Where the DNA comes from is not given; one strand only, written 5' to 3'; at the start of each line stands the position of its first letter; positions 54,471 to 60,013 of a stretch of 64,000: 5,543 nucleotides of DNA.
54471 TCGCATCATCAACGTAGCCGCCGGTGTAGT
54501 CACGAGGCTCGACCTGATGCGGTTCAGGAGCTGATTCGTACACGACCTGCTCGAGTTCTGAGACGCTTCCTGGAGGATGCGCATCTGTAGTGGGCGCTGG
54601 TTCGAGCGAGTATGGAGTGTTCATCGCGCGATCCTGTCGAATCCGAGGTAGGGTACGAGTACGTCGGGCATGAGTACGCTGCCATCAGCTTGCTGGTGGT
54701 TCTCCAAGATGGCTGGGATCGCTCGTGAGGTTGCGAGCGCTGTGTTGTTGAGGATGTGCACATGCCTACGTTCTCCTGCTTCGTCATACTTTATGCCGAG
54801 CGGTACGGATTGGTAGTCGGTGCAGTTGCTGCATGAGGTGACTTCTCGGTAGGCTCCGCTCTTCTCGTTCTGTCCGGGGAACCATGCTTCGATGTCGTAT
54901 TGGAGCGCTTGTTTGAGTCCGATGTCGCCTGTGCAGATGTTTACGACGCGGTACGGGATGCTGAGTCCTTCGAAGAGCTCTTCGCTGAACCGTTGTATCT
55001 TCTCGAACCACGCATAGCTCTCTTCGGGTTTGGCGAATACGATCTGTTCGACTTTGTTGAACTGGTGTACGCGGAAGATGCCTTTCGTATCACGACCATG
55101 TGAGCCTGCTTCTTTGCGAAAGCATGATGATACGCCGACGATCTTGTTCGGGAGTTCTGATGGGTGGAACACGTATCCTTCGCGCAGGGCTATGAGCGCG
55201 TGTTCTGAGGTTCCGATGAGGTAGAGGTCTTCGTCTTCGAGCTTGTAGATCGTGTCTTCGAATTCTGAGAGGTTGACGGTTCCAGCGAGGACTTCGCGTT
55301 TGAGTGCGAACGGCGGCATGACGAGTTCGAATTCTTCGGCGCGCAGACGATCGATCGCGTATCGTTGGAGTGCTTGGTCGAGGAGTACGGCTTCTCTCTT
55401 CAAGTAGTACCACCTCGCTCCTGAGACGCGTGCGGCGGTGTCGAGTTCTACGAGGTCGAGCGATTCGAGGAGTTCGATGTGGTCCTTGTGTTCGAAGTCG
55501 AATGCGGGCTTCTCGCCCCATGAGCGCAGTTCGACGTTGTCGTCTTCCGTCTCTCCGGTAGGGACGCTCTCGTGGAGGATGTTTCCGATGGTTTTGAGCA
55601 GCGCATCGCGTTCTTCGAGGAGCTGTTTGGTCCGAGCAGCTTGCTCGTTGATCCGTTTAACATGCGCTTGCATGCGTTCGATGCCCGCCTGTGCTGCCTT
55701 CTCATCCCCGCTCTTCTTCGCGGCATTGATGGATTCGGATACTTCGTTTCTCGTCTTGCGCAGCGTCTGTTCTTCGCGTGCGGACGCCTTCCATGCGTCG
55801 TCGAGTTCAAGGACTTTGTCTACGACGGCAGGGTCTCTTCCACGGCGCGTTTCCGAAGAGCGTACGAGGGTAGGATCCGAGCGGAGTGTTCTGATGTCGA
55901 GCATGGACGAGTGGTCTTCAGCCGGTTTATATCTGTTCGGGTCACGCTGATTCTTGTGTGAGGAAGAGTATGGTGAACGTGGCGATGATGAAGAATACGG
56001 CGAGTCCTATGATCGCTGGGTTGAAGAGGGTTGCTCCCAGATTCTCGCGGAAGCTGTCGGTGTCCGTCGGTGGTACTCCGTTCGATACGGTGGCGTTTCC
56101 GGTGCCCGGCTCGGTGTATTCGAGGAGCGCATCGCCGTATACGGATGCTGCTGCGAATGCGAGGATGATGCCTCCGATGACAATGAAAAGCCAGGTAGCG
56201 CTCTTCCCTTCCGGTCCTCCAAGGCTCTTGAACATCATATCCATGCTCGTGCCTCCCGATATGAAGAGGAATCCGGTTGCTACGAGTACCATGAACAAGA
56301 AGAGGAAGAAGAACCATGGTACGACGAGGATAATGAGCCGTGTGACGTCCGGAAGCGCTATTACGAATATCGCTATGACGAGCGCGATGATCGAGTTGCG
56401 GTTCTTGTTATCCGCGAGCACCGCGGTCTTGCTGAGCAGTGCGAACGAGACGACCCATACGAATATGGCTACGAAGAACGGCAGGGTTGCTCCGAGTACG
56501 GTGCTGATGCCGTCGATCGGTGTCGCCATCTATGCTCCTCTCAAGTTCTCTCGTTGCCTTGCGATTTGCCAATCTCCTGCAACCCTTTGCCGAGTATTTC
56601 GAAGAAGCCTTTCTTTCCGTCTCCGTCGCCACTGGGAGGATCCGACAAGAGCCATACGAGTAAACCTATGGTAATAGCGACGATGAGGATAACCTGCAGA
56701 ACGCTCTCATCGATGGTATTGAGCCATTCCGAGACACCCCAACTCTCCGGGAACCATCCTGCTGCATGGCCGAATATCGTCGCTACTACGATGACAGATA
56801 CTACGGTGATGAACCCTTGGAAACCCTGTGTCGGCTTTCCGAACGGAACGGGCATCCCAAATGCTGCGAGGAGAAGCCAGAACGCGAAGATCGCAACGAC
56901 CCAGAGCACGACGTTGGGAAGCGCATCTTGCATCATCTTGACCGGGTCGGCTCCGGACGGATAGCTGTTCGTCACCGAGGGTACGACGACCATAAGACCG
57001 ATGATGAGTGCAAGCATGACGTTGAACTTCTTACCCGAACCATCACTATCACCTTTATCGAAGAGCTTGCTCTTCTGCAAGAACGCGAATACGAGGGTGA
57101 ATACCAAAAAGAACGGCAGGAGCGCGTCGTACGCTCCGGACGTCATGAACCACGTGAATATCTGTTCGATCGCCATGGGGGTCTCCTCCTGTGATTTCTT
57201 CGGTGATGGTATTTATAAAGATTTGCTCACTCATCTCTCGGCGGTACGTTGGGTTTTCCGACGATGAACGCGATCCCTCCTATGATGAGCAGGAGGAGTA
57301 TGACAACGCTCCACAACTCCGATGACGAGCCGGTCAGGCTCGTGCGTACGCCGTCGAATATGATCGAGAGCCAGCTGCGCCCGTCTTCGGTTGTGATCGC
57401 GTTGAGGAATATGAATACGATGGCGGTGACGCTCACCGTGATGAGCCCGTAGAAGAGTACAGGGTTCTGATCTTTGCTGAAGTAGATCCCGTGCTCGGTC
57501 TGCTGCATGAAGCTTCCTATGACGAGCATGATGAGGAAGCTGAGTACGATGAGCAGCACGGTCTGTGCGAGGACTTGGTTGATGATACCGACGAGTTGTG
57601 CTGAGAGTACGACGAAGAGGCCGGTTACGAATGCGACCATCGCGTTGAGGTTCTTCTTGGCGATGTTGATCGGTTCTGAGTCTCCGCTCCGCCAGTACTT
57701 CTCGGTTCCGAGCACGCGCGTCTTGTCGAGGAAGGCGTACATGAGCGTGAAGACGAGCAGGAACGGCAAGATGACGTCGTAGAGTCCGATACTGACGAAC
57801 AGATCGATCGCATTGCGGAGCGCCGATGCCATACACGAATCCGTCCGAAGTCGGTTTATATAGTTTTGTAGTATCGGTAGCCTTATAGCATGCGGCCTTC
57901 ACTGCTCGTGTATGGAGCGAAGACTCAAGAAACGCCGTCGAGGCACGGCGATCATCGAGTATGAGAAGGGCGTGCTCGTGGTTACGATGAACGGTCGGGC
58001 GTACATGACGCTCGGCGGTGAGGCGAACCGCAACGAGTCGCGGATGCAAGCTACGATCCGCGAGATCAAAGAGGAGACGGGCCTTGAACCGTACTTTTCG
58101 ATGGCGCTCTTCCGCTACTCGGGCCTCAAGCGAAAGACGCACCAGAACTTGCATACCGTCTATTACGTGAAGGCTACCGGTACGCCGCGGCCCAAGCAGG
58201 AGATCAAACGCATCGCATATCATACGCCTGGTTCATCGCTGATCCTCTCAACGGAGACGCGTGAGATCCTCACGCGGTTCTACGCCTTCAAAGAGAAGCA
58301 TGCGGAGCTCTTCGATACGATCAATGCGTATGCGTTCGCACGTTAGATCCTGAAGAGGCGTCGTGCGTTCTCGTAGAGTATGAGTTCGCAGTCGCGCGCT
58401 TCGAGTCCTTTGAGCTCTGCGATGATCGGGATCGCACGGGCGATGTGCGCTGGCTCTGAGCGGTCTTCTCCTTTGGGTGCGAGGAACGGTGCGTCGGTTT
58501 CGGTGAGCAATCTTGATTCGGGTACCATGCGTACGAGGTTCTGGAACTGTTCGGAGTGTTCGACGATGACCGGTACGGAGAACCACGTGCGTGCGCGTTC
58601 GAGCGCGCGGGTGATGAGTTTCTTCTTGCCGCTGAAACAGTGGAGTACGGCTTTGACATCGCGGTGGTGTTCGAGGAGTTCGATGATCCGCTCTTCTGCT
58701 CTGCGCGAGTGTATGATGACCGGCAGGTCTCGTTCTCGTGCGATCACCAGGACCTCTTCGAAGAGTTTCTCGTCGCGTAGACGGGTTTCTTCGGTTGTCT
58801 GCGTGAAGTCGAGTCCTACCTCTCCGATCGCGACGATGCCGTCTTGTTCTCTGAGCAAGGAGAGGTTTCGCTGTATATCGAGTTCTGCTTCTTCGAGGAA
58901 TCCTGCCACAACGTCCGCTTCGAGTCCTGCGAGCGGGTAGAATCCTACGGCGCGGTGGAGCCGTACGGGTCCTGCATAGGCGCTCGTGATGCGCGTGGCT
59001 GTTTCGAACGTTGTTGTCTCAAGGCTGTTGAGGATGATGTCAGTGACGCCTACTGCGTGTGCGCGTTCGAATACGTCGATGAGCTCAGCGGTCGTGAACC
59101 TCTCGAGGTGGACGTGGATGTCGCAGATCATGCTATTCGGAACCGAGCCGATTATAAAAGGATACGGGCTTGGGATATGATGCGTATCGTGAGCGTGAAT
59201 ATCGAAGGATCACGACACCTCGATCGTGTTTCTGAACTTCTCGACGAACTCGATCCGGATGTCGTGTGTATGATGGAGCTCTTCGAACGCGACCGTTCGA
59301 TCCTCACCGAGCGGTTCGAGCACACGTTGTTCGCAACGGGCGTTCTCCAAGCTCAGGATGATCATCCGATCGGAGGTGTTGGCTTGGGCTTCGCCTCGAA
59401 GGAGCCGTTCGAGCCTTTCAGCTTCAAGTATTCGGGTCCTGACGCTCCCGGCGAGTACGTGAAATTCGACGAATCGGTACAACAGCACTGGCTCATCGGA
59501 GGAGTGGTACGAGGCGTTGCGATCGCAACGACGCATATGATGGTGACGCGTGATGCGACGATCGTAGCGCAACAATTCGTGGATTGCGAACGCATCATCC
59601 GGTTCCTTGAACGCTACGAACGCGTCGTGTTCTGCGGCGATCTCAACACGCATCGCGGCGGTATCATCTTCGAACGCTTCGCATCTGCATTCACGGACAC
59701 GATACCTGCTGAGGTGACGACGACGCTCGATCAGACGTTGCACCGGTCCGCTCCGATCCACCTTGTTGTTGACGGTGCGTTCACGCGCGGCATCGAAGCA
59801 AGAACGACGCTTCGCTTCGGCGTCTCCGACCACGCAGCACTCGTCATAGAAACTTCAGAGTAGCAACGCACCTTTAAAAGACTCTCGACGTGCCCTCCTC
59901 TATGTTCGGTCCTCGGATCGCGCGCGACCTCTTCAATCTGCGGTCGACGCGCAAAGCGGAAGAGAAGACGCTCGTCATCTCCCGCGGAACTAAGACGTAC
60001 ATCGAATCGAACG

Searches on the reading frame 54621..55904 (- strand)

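Call 74: search_protein_families(library=pfam, proteins=[window:54621-55904:-], max_evalue=0.001)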
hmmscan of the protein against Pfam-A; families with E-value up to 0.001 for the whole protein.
window:54621-55904:- (427 aa): 2 families
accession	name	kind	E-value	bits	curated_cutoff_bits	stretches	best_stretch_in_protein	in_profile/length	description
PF00587.30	tRNA-synt_2b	-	1.2e-33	117.1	29.3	1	220-403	1-179/179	tRNA synthetase class II core domain (G, H, P, S and T)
PF02403.27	Seryl_tRNA_N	-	5.5e-22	78.5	28.2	1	1-109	1-107/108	Seryl-tRNA synthetase N-terminal domain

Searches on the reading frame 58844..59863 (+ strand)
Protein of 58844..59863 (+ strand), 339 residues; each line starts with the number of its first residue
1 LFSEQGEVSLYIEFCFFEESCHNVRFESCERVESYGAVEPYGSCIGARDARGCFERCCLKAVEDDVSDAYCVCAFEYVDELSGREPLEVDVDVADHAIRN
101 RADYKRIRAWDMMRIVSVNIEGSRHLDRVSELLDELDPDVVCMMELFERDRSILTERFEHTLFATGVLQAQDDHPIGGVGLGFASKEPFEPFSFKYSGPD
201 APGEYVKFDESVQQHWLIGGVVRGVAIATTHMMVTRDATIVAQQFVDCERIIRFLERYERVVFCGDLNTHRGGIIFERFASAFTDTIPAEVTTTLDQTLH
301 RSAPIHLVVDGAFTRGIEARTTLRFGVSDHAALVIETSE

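Call 74: search_protein_families(library=pfam, proteins=[window:58844-59863:+], max_evalue=0.001)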
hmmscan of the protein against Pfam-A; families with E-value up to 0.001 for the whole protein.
window:58844-59863:+ (339 aa): 1 family
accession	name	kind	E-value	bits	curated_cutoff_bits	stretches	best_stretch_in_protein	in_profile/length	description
PF03372.29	Exo_endo_phos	-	6e-11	43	24.5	1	117-330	2-225/225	Endonuclease/Exonuclease/phosphatase family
